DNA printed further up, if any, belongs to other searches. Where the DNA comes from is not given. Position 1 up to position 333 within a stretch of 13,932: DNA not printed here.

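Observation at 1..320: HNH-AP2 homing endonuclease gene convergent with the tailspike gene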

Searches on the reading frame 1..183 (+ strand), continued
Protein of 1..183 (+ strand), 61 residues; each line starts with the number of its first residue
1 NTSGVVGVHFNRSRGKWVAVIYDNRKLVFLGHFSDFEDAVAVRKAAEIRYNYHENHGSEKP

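Call 66: find_encoding_contigs(protein=P0080, flank=4000, max_places=10)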
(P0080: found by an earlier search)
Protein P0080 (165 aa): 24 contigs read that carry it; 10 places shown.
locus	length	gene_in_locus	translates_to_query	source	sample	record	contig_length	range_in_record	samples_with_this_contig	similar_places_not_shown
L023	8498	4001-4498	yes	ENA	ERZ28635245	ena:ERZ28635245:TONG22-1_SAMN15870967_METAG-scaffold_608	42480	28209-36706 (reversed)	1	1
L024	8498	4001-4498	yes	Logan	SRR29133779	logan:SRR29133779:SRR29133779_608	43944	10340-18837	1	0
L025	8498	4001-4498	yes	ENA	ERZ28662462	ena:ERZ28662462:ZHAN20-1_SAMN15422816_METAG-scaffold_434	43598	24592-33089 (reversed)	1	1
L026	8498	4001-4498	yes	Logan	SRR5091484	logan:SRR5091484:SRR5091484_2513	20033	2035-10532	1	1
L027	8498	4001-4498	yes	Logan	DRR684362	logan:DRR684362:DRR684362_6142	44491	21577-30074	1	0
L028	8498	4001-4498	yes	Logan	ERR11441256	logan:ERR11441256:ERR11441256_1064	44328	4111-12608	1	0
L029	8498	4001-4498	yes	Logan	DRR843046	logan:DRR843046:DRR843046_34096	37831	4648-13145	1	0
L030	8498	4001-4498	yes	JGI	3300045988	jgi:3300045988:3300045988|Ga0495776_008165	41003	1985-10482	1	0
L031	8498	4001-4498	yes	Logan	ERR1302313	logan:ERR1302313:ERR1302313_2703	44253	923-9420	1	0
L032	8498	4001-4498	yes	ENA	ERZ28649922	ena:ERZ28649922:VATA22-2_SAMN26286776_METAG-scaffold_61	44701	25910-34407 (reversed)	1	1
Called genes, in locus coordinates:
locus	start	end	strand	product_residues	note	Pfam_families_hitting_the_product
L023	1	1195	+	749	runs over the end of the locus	PF00476:DNA_pol_A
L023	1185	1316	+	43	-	-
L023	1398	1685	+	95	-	-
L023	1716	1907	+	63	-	-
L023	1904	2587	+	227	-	-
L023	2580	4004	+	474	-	PF00176:SNF2-rel_dom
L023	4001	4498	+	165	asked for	PF13392:HNH_3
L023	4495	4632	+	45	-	-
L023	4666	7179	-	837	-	PF21562:Gp63_3rd_G7C, PF00657:Lipase_GDSL (weak), PF13472:Lipase_GDSL_2 (weak)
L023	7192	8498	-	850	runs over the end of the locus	-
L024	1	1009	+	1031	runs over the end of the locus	PF00476:DNA_pol_A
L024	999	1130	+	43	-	-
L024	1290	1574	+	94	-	-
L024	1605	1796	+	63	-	-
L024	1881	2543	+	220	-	-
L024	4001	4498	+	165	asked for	PF13392:HNH_3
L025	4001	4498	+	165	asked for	PF13392:HNH_3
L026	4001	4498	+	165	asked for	PF13392:HNH_3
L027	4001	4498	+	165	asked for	PF13392:HNH_3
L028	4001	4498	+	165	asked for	PF13392:HNH_3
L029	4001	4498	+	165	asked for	PF13392:HNH_3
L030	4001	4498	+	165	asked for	PF13392:HNH_3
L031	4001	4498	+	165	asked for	PF13392:HNH_3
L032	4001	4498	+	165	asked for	PF13392:HNH_3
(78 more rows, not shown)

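Call 67: find_encoding_contigs(protein=P0086, flank=4000, max_places=10)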
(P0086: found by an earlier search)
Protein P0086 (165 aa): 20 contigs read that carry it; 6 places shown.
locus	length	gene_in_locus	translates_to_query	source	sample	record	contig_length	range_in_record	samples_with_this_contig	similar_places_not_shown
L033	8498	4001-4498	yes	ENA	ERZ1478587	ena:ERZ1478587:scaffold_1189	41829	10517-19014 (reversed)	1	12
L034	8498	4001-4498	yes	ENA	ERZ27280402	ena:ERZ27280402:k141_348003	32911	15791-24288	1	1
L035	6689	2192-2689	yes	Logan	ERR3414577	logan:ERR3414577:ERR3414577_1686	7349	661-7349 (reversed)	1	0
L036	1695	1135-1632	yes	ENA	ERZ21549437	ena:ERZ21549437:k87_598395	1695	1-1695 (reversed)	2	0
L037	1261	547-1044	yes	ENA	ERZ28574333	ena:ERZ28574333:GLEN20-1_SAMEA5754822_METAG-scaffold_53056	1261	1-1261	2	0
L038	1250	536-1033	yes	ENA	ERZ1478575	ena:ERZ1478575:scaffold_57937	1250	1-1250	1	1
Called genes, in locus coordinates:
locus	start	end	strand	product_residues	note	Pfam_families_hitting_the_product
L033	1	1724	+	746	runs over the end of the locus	PF00476:DNA_pol_A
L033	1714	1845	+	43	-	-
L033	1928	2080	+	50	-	-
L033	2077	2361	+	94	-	-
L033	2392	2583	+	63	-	-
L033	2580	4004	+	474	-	PF00176:SNF2-rel_dom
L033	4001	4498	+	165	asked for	PF13392:HNH_3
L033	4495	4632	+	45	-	-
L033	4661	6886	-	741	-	PF27114:Phage_tail_beta, PF13229:Beta_helix (faint)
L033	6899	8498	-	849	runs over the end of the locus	-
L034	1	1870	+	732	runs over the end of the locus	PF00476:DNA_pol_A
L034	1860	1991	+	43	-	-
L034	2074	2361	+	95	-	-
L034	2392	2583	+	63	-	-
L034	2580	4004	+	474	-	PF00176:SNF2-rel_dom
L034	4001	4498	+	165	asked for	PF13392:HNH_3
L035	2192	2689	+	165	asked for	PF13392:HNH_3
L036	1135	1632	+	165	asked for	PF13392:HNH_3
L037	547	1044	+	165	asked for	PF13392:HNH_3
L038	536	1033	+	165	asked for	PF13392:HNH_3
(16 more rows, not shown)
